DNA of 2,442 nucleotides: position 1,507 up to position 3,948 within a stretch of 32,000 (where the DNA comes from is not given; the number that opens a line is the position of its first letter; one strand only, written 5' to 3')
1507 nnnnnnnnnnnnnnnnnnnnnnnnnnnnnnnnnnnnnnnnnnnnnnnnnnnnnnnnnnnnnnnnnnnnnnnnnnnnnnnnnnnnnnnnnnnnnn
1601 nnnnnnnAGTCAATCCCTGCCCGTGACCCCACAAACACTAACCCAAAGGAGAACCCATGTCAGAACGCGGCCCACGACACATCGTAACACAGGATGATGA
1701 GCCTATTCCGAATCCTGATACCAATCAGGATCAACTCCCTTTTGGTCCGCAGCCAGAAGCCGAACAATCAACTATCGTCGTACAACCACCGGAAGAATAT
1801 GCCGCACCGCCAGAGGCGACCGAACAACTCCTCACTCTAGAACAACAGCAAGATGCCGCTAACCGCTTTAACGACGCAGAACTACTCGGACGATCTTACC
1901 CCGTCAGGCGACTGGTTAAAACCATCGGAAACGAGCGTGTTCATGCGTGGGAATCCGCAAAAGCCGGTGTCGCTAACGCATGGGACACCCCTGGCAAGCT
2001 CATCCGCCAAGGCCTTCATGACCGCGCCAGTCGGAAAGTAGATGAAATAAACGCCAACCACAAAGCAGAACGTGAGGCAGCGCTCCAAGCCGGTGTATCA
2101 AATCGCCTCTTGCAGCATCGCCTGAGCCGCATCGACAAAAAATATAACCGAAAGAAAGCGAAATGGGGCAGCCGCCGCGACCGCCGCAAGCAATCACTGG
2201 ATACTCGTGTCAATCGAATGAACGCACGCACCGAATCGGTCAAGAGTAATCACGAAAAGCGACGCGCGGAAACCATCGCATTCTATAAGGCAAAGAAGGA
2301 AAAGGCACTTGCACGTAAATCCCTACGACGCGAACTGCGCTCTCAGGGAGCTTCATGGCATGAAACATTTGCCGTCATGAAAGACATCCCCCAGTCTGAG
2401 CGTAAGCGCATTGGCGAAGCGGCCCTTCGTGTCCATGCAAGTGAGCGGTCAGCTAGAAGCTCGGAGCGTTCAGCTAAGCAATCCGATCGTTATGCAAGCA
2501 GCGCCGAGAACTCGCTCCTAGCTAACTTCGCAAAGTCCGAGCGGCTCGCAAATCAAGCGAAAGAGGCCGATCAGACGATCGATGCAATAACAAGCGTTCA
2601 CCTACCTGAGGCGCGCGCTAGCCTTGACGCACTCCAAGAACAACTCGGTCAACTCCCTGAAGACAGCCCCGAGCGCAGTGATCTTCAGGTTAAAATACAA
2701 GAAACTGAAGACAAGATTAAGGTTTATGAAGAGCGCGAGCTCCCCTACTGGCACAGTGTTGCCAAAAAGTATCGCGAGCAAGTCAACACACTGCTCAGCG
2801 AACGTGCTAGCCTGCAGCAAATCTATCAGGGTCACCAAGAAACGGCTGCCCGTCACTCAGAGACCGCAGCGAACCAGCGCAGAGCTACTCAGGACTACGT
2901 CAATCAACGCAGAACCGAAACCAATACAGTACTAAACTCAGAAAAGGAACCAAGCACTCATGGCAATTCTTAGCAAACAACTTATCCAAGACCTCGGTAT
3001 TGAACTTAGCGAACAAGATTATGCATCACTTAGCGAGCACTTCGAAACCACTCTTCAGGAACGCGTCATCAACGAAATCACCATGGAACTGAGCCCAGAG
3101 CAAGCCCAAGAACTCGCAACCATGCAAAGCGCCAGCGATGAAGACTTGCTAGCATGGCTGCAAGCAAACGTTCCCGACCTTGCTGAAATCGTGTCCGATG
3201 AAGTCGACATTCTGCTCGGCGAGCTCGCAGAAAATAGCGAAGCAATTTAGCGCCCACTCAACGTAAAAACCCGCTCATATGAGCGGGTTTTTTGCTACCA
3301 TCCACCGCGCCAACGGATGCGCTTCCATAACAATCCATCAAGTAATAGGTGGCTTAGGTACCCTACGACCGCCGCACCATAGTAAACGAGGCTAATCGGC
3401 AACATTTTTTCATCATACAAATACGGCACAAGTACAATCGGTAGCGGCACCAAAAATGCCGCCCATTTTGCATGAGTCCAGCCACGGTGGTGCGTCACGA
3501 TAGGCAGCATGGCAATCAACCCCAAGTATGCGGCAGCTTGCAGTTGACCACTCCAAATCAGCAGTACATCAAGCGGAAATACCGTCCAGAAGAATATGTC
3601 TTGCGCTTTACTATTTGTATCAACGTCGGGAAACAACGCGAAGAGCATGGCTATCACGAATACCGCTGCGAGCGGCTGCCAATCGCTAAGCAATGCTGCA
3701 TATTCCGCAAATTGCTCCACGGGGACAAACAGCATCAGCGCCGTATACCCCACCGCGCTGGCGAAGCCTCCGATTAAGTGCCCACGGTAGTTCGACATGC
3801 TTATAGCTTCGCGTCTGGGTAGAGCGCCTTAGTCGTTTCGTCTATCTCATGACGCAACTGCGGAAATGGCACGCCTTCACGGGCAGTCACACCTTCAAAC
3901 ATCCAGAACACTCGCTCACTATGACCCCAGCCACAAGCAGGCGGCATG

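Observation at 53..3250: Tandemly duplicated, translationally coupled pair: large basic coiled-coil protein plus tiny hyper-acidic protein, neither in a family I recognise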

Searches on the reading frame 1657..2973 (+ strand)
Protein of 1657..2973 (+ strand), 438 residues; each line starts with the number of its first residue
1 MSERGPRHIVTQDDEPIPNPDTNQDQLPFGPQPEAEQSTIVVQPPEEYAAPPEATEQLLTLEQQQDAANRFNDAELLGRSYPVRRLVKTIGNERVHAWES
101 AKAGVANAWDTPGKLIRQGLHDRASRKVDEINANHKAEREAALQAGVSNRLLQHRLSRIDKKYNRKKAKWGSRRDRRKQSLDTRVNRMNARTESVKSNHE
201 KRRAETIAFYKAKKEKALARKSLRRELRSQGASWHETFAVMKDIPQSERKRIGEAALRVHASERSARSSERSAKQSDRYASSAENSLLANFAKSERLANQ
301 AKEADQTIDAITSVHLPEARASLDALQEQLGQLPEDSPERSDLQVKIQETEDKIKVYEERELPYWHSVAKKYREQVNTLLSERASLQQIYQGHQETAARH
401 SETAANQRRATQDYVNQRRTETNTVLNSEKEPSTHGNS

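Call 3: search_protein_families(library=pfam, proteins=[window:1657-2973:+], max_evalue=1)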
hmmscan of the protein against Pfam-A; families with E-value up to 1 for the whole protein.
window:1657-2973:+ (438 aa): 0 families

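Call 4: search_protein_families(library=ncbifam, proteins=[window:1657-2973:+], max_evalue=1)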
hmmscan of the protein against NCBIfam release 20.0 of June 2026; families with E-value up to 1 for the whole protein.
window:1657-2973:+ (438 aa): 0 families

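Call 13: find_homologous_proteins(query=window:1657-2973:+)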
Query window:1657-2973:+ (438 aa): 11 proteins with E <= 0.001 among 8000 candidates.
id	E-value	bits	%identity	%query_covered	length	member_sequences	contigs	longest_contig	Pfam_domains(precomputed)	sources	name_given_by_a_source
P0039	1.8e-268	908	97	100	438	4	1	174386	-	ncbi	-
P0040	9.2e-217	738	82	100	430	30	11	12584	-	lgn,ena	-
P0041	1.8e-193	662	72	100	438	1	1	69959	-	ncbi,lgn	-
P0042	6.7e-177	607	68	98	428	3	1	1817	-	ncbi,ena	-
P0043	3.6e-174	598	69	100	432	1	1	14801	-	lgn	-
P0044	2.7e-170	585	69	98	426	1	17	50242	-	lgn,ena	-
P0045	2.1e-95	339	47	97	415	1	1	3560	-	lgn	-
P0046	5.6e-87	311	46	84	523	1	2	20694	-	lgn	-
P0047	6.9e-50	189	37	89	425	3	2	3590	-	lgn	-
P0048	2.5e-49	187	38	81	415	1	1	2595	-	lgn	-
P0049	5.9e-32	130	40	56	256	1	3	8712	-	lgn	-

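Call 49: search_protein_families(library=pfam, alignment_id=A4, max_evalue=0.1)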
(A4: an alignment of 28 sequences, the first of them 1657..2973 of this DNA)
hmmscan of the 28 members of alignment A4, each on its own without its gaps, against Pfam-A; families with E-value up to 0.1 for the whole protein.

A. member 1, window:1657-2973:+ (438 aa): 0 families

B. families by the number of members that match (of 28 scanned): 16 families
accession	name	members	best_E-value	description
PF16535.10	T3SSipB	2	0.011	Type III cell invasion protein SipB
PF00498.31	FHA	1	4.6e-07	FHA domain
PF08614.16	ATG16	1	0.00059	Autophagy protein 16 (ATG16)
PF24922.1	ACBP4_C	1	0.00073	Acyl-CoA-binding domain-containing protein 4-6, C-terminal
PF18595.6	Nuf2_DHR10-like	1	0.00078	Nuf2, DHR10-like domain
PF17078.10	SHE3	1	0.0022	SWI5-dependent HO expression protein 3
PF00210.30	Ferritin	1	0.011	Ferritin-like domain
PF02993.19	MCPVI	1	0.016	Minor capsid protein VI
PF09272.15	Hepsin-SRCR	1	0.018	Hepsin, SRCR domain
PF25762.1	HAUS1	1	0.023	HAUS augmin-like complex subunit 1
PF25785.1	TPR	1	0.026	Nucleoprotein TPR-like domain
PF06295.17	ZapG-like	1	0.037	Z-ring associated protein G-like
PF02465.23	FliD_N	1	0.041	Flagellar hook-associated protein 2 N-terminus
PF16697.10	Yop-YscD_cpl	1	0.05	Inner membrane component of T3SS, cytoplasmic domain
PF05934.16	MCLC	1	0.057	Mid-1-related chloride channel (MCLC)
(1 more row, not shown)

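Call 50: search_solved_structures(query=A4, max_evalue=1)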
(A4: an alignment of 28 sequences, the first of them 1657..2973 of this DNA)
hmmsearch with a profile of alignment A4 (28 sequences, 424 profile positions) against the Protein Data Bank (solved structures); distinct sequences matched with E-value up to 1: 68 (the best 60 are shown).
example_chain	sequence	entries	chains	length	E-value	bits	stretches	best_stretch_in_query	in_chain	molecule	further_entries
4lin_A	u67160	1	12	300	1.9e-05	27.3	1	240-415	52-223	Tail needle protein gp26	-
6kn7_P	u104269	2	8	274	0.00011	24.8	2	247-365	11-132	Tropomyosin alpha-1 chain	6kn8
2tma_A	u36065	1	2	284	0.00013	24.6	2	247-364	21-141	TROPOMYOSIN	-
3u59_A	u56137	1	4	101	0.00013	24.5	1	247-323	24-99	Tropomyosin beta chain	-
9e2e_G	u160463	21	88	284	0.00015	24.4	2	247-364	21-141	Tropomyosin alpha-1 chain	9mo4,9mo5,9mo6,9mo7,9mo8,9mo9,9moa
6x5z_O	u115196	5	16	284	0.00015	24.3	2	247-364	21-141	Tropomyosin alpha-1 chain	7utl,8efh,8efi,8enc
2w49_A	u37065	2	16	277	0.00015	24.3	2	247-365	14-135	TROPOMYOSIN ALPHA-1 CHAIN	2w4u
7uti_e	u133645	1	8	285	0.00015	24.3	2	247-364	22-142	Tropomyosin alpha-1 chain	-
7ko4_P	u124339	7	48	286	0.00016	24.3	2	247-364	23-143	Tropomyosin alpha-1 chain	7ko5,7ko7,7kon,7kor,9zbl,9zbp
1c1g_A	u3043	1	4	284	0.00019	24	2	247-365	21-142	TROPOMYOSIN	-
7nep_P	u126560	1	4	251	0.00051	22.6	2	247-364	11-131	Tropomyosin alpha-1 chain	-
8dd0_G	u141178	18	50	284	0.00066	22.2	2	251-394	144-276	Tropomyosin alpha-1 chain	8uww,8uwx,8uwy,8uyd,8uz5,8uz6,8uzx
9rgy_A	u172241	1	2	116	0.0026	20.2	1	302-386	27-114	sc-apCC3-CW-0NTT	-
8zbm_C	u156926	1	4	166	0.0049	19.4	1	272-365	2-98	Tropomyosin beta chain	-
8qox_B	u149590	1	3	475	0.006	19.1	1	265-374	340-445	Conserved membrane protein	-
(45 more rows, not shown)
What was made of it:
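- On Known bacterial coiled-coil cytoskeletal or division proteins (DivIVA, EzrA, ZapA/B, etc.): The PDB hits are tropomyosin-like and compositional (calls 49, 50).
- Weak coiled-coil-level hits to IpaB/SipB translocators (calls 49, 50).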

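Call 51: find_homologous_proteins(query=A4, max_evalue=0.00001)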
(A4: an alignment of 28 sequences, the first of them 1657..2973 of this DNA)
Query A4 (28 sequences) (438 aa, profile of the alignment): 10 proteins with E <= 0.00001 among 8000 candidates.
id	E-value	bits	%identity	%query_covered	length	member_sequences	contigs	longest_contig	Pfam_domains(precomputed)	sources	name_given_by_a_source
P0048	5.7e-127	443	38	81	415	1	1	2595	-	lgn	-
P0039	7.3e-127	442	97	100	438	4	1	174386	-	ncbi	-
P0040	8.4e-127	442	82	100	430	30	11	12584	-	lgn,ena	-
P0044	1.4e-120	422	69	98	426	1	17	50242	-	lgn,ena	-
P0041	1.6e-119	418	72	100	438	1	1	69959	-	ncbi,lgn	-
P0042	2.8e-114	401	68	98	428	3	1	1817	-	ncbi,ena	-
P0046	2.2e-113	398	46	84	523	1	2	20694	-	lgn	-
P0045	2.7e-113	398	47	97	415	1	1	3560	-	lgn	-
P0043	6.9e-113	396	69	100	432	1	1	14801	-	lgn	-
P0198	8.5e-72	261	22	63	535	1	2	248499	-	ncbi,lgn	-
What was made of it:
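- Tried and rejected: Third homologue search, with a 28-sequence profile: only one new sequence, because the candidate cap was saturated by low-complexity words (call 51).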

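Call 60: predict_structure(alignment_id=A5)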
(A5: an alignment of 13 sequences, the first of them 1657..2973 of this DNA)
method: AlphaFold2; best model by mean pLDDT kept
length: 438 residues; sequences in the alignment: 13
mean_pLDDT: 82.0   pTM: 0.46
mean pLDDT of the five models: 82.0, 80.8, 78.8, 78.8, 77.9
residues with pLDDT >= 90: 242; 70-90: 111; 50-70: 20; < 50: 65
segments of 3 or more residues with pLDDT < 50: 1-56, 431-438
pLDDT, mean of each block of 10 residues (from residue 1): 39 37 34 38 39 50 71 67 68 91 95 96 97 96 92 95 97 97 96 94 88 83 83 82 80 83 91 96 97 97 97 95 93 86 93 95 97 97 96 96 92 86 71 41
secondary structure, 60 per line:
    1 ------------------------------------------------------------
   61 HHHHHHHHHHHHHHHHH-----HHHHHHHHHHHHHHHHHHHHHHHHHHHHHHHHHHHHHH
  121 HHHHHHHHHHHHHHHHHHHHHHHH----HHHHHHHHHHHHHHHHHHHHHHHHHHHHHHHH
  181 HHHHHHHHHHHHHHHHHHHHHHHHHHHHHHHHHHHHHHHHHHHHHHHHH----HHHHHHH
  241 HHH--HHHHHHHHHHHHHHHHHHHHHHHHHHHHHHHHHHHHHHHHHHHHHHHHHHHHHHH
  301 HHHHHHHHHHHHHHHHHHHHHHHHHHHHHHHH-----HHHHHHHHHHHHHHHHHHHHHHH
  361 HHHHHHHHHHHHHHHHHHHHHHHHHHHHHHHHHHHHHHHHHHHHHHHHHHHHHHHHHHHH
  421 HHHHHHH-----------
elements in order: H61-77 H83-144 H149-229 H234-243 H246-332 H338-427
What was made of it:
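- B has a disordered residue 1-56 stretch plus helices of 62-90 residues in two hairpins (pLDDT 82, call 60). B is predicted to have long antiparallel helical hairpins preceded by a short helix (call 60).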

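Call 62: fold_search(model_id=the predicted structure, library=pdb)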
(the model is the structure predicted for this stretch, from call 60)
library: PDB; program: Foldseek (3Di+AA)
matches with E <= 10: 625; with E <= 0.001: 0
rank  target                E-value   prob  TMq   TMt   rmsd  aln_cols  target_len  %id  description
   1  9rcv_E                1.3e-01  0.21  0.12  0.08  39.1       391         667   10  Structure of the Human Peptide-Loading Complex Arrested by HCMV US6 (released 2025-12-03)
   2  8iyj_T3               1.6e-01  0.80  0.27  0.27  68.0       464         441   13  Cryo-EM structure of the 48-nm repeat doublet microtubule from mouse sperm (released 2023-07-05)
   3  8iyj_A2               1.6e-01  0.57  0.22  0.23  50.3       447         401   10  Cryo-EM structure of the 48-nm repeat doublet microtubule from mouse sperm (released 2023-07-05)
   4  3o1i_B                1.6e-01  0.28  0.12  0.17  39.0       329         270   13  Crystal Structure of the TorS sensor domain - TorT complex in the absence of ligand (released 2011-12-21)
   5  8to0_BJ               2.1e-01  0.84  0.27  0.28  37.1       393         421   12  48-nm repeating structure of doublets from mouse sperm flagella (released 2023-11-01)
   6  8iyj_D2               2.1e-01  0.82  0.27  0.28  36.0       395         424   12  Cryo-EM structure of the 48-nm repeat doublet microtubule from mouse sperm (released 2023-07-05)
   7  8to0_BL               2.4e-01  0.82  0.27  0.30  37.0       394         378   12  48-nm repeating structure of doublets from mouse sperm flagella (released 2023-11-01)
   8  8j07_8L               2.6e-01  0.69  0.22  0.25  39.2       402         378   12  96nm repeat of human respiratory doublet microtubule and associated axonemal complexes (released 2023-07-26)
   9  8t4h_B                2.6e-01  0.15  0.11  0.09  33.6       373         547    8  Transporter associated with antigen processing (TAP) bound to the 8-mer peptide RRYQSTEL (released 2024-06-19)
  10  8snb_8J               2.8e-01  0.35  0.18  0.20  50.7       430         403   14  atomic model of sea urchin sperm doublet microtubule (48-nm periodicity) (released 2023-06-28)
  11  7rro_F3               2.9e-01  0.77  0.27  0.30  37.1       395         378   11  Structure of the 48-nm repeat doublet microtubule from bovine tracheal cilia (released 2021-10-27)
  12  3wmg_A                3.1e-01  0.38  0.17  0.13  38.6       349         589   11  Crystal structure of an inward-facing eukaryotic ABC multidrug transporter G277V/A278V/A279V mutant in complex with an (released 2014-04-30)
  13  7shn_A                3.2e-01  0.13  0.12  0.10  34.8       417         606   10  Cryo-EM structure of oleoyl-CoA-bound human peroxisomal fatty acid transporter ABCD1 (released 2021-11-03)
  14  7vwc_A                3.4e-01  0.14  0.13  0.10  35.2       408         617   10  Cryo-EM structure of human very long-chain fatty acid ABC transporter ABCD1 (released 2022-05-18)
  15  9cpc_3J               3.5e-01  0.77  0.28  0.31  47.8       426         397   12  Atomic model of porcine brain ventricles cilia doublet microtubule (48-nm periodicity) (released 2024-10-23)
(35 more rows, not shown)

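Call 80: search_protein_families(library=padloc, proteins=[window:1657-2973:+], max_evalue=0.1)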
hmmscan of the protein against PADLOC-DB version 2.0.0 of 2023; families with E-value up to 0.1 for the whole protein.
window:1657-2973:+ (438 aa): 0 families

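Call 81: search_protein_families(library=phrogs, proteins=[window:1657-2973:+], max_evalue=0.1)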
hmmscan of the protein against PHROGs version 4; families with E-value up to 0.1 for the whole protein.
window:1657-2973:+ (438 aa): 0 families

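Call 86: find_encoding_contigs(protein=P0039, flank=3500, max_places=1)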
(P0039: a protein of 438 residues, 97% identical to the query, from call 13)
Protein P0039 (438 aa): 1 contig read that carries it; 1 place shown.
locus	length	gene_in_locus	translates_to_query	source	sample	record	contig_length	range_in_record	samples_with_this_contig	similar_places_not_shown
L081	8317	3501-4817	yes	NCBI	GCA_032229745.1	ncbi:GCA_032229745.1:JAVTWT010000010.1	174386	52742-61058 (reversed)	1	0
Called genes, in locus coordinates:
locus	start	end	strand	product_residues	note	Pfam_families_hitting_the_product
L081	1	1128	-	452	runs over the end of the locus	PF12704:MacB_PCD, PF02687:FtsX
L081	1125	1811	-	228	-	PF00005:ABC_tran, PF13304:AAA_21 (faint)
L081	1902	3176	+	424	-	-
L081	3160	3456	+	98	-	PF18908:DUF5663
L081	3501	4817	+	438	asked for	-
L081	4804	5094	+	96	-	PF18908:DUF5663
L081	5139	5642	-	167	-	PF04307:YdjM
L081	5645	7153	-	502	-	PF01336:tRNA_anti-codon, PF00152:tRNA-synt_2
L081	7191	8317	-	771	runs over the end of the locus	-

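Call 90: find_encoding_contigs(protein=P0041, flank=3500, max_places=1)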
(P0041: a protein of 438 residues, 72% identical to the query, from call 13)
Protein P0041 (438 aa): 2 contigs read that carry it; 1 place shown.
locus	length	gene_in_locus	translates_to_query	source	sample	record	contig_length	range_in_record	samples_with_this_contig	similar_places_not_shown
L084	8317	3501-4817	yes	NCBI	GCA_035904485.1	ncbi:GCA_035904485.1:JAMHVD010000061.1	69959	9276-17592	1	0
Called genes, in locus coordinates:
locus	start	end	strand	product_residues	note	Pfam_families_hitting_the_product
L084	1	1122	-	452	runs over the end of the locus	PF12704:MacB_PCD, PF02687:FtsX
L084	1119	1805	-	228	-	PF00005:ABC_tran, PF13304:AAA_21 (faint)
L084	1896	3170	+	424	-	-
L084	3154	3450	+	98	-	PF18908:DUF5663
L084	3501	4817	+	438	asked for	-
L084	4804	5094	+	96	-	PF18908:DUF5663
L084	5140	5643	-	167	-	PF04307:YdjM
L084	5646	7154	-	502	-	PF01336:tRNA_anti-codon, PF00152:tRNA-synt_2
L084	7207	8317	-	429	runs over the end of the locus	-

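Call 91: find_encoding_contigs(protein=P0040, flank=3500, max_places=1)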
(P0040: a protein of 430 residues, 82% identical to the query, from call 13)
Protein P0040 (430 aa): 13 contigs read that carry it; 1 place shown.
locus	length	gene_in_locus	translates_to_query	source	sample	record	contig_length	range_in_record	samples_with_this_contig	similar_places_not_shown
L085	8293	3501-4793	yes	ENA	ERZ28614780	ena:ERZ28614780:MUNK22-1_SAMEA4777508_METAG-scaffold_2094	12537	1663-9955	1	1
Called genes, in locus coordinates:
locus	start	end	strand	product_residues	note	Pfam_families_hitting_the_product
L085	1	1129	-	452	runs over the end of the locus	PF12704:MacB_PCD, PF02687:FtsX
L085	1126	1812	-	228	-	PF00005:ABC_tran, PF13304:AAA_21 (faint)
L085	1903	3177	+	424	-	-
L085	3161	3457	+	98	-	PF18908:DUF5663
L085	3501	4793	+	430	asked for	-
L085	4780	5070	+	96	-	PF18908:DUF5663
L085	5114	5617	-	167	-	PF04307:YdjM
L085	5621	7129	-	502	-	PF01336:tRNA_anti-codon, PF00152:tRNA-synt_2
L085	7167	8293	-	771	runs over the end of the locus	-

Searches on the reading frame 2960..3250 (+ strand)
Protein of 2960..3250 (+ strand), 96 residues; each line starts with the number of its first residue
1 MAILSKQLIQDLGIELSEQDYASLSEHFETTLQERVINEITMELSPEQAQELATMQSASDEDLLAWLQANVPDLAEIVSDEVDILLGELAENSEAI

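Call 3: search_protein_families(library=pfam, proteins=[window:2960-3250:+], max_evalue=1)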
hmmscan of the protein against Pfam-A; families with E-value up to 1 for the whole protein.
window:2960-3250:+ (96 aa): 9 families
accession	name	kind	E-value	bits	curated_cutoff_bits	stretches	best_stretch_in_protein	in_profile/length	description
PF18908.5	DUF5663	-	0.00012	23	23.7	1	10-85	3-80/84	Protein of unknown function (DUF5663)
PF22780.1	HI0933_like_1st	-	0.016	15.5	27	1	6-69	85-149/165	HI0933-like protein barrel and H2TH domain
PF20869.2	FAM186A_PQQAQ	-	0.023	14.8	45.7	0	43-52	22-31/42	FAM186A, PQQAQ repeat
PF20184.3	DUF6547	-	0.075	13.8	27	1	16-62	20-70/117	Family of unknown function (DUF6547)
PF16976.10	RcpC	-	0.1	12.9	28.8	1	32-58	80-106/114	Flp pilus assembly protein RcpC/CpaB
PF03937.21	Sdh5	-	0.11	12.8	27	1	42-76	28-62/76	Flavinator of succinate dehydrogenase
PF08769.17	Spo0A_C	-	0.15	12.6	25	1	7-58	3-55/104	Sporulation initiation factor Spo0A C terminal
PF23843.2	DUF7210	-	0.15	12.1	27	0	41-55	21-35/38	Domain of unknown function (DUF7210)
PF19126.5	DUF5810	-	0.24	12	26.9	1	49-93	19-63/66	Family of unknown function (DUF5810)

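Call 4: search_protein_families(library=ncbifam, proteins=[window:2960-3250:+], max_evalue=1)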
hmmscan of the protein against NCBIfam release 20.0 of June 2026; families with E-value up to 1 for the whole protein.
window:2960-3250:+ (96 aa): 2 families
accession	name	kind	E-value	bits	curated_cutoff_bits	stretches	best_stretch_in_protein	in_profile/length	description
NF001884.0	PRK00630.1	subfamily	0.022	14.9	119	1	4-54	17-67/148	nickel responsive regulator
TIGR03352.1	VI_chp_3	equivalog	0.03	14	31.6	1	16-52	63-99/147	type VI secretion system lipoprotein TssJ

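Call 80: search_protein_families(library=padloc, proteins=[window:2960-3250:+], max_evalue=0.1)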
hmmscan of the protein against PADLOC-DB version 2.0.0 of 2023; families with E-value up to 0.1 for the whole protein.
window:2960-3250:+ (96 aa): 2 families
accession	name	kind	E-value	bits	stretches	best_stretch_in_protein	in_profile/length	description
PDLC00173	HamA1|HamA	-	0.011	12.4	1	17-71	113-167/539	DUF1837 domain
PDLC03131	Specificity_I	-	0.016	12.5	1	5-57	157-209/439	Type I specificity subunit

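Call 81: search_protein_families(library=phrogs, proteins=[window:2960-3250:+], max_evalue=0.1)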
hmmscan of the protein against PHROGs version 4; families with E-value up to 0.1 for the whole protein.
window:2960-3250:+ (96 aa): 2 families
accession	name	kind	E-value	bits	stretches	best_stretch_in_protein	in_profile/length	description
phrog_37305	-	unknown function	0.037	15.3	0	56-83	37-63/76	-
phrog_11838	-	DNA, RNA and nucleotide metabolism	0.084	13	1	35-74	230-269/420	clamp loader of DNA polymerase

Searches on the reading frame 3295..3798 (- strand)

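Call 3: search_protein_families(library=pfam, proteins=[window:3295-3798:-], max_evalue=1)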
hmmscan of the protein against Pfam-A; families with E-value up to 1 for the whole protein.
window:3295-3798:- (167 aa): 1 family
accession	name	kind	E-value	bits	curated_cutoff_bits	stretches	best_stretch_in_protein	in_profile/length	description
PF04307.19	YdjM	-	2.3e-11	44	29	1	7-156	6-108/176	YdjM inner membrane protein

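Call 4: search_protein_families(library=ncbifam, proteins=[window:3295-3798:-], max_evalue=1)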
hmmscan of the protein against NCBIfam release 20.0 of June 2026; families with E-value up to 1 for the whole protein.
window:3295-3798:- (167 aa): 1 family
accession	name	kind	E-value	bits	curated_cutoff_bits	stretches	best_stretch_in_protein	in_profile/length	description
NF008651.0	PRK11648.1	equivalog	0.00017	21.4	216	1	101-156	68-119/196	metal-dependent hydrolase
